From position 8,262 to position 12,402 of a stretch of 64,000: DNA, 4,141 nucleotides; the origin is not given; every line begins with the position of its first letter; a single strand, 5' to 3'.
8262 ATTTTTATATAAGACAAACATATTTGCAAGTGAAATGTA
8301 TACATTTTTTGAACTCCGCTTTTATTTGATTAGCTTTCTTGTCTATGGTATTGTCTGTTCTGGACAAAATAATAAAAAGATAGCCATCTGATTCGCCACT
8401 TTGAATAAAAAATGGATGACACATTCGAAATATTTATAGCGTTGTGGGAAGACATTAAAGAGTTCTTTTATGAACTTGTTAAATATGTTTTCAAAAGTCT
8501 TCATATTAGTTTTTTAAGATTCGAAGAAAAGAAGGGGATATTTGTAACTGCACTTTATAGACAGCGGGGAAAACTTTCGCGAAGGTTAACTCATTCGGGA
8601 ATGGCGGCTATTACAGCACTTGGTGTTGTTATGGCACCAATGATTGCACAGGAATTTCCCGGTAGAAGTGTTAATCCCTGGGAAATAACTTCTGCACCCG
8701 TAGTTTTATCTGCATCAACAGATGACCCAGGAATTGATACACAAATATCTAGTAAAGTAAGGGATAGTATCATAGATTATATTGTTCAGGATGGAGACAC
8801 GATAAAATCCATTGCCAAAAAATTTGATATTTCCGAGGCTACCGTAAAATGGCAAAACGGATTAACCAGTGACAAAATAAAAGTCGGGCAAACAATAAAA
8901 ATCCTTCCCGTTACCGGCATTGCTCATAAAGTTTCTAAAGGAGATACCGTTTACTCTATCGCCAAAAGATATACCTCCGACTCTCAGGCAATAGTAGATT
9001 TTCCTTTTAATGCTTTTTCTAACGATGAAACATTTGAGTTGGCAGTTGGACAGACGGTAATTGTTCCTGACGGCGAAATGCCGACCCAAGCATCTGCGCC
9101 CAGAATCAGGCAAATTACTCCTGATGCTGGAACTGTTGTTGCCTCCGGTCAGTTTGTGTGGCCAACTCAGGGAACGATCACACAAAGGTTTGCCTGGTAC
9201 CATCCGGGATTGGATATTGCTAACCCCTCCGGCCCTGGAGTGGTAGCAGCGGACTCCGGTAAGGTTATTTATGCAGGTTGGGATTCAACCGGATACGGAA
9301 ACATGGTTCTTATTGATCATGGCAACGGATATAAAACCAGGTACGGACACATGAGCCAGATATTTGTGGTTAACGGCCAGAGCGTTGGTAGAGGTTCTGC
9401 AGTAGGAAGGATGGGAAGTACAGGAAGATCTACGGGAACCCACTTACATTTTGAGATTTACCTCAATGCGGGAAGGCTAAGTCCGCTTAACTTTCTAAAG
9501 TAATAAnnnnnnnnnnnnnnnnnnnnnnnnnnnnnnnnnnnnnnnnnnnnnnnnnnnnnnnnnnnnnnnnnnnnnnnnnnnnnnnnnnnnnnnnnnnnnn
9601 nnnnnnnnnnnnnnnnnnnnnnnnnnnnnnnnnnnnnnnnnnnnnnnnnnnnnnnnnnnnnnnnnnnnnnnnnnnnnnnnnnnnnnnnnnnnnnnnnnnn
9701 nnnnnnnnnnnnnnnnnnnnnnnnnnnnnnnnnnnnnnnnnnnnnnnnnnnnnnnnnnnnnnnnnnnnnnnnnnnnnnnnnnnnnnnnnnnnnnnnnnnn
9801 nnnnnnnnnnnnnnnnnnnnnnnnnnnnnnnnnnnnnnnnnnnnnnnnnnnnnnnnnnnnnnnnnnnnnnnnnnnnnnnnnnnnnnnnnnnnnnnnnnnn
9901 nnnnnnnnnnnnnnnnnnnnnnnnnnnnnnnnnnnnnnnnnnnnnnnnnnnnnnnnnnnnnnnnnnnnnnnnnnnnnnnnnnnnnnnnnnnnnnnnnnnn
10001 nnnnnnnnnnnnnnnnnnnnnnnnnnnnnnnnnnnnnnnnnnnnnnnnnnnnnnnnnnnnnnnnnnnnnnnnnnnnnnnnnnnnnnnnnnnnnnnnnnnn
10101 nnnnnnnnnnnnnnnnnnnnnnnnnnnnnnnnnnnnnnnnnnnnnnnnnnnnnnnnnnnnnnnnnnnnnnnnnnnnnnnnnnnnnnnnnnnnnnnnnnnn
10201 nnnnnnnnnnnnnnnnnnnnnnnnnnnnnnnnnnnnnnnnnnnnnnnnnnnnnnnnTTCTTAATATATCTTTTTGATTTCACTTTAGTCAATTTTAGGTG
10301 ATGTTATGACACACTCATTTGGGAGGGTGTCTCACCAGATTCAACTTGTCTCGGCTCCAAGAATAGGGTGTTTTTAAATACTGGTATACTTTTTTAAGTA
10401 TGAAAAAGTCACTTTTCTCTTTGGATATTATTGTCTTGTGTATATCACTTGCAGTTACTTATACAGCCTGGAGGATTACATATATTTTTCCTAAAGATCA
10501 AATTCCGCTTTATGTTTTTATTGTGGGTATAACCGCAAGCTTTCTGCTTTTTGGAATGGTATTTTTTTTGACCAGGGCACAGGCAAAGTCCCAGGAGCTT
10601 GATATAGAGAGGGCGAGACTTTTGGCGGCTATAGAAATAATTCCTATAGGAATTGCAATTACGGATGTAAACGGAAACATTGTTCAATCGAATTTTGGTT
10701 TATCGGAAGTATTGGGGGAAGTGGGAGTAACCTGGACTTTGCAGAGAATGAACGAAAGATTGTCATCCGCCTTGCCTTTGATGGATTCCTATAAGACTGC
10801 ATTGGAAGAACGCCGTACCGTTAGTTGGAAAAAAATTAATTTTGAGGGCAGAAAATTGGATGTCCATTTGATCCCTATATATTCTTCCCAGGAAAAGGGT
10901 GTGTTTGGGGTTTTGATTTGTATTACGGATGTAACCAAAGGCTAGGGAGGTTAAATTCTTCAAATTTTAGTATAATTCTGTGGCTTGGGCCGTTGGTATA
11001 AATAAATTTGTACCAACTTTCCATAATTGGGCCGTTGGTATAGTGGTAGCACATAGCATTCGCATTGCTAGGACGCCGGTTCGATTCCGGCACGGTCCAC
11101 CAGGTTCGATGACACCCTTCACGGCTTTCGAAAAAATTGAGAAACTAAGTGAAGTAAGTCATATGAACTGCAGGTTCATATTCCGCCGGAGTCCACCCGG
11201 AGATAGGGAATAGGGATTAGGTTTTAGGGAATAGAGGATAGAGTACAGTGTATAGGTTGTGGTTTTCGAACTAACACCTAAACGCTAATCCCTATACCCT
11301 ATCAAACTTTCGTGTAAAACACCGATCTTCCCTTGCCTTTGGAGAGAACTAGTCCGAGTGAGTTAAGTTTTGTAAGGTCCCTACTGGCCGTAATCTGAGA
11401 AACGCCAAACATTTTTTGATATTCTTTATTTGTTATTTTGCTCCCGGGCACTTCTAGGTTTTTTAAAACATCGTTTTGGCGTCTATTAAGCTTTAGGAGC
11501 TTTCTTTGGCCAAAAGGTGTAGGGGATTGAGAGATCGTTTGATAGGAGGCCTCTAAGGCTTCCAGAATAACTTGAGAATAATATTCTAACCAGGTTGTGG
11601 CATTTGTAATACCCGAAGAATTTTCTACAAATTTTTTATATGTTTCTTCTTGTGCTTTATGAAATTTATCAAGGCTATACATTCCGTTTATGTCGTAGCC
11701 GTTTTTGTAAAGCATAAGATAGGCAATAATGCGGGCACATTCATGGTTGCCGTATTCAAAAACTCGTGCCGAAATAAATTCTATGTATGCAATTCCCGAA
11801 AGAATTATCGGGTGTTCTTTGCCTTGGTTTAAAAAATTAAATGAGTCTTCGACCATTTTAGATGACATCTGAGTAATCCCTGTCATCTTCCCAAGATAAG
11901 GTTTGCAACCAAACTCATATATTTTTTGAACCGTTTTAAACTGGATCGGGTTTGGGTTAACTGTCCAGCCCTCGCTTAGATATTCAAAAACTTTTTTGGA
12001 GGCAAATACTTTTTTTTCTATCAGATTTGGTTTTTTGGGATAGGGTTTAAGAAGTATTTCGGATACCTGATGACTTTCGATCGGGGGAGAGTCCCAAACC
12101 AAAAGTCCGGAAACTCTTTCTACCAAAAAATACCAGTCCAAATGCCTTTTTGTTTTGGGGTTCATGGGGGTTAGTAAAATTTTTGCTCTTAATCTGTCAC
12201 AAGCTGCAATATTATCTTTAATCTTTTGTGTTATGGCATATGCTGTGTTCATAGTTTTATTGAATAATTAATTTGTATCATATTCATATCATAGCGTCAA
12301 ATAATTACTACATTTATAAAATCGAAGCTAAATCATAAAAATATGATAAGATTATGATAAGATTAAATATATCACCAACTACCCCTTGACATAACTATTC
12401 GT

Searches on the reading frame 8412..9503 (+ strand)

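Call 8: search_protein_families(library=pfam, proteins=[window:8412-9503:+], max_evalue=0.001)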
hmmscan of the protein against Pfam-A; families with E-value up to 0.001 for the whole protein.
window:8412-9503:+ (363 aa): 3 families
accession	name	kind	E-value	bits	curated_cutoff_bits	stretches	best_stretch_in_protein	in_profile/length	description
PF01551.29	Peptidase_M23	-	3.9e-32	110.8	28.7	1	263-356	2-94/96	Peptidase family M23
PF01476.26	LysM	-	2.9e-19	69.2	20.9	2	123-164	1-42/43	LysM domain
PF23473.1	LysM3_LYK4_5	-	2.4e-11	44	29.3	1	122-156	4-38/48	LYK4/5 LysM3 domain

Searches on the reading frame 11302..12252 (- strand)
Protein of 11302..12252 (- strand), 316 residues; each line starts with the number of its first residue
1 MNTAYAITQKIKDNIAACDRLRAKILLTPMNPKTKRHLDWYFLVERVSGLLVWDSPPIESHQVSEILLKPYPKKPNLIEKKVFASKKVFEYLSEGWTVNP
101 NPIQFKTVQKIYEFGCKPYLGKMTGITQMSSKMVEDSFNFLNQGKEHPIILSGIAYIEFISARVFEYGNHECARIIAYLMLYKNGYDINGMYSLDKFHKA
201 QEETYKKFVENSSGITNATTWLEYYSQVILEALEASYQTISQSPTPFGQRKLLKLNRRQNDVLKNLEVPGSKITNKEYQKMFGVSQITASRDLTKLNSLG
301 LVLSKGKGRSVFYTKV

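Call 8: search_protein_families(library=pfam, proteins=[window:11302-12252:-], max_evalue=0.001)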
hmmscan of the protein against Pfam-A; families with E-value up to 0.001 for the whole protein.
window:11302-12252:- (316 aa): 0 families

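Call 74: search_protein_families(library=phrogs, proteins=[window:11302-12252:-], max_evalue=0.001)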
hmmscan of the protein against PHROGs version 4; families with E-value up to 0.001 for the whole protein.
window:11302-12252:- (316 aa): 3 families
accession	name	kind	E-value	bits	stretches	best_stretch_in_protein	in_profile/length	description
phrog_5978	-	unknown function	1.2e-13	51.9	1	139-311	174-351/364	-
phrog_13548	-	unknown function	0.00011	22.3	1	132-233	171-273/379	-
phrog_13105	-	unknown function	0.00057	20.5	1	254-311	2-58/239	-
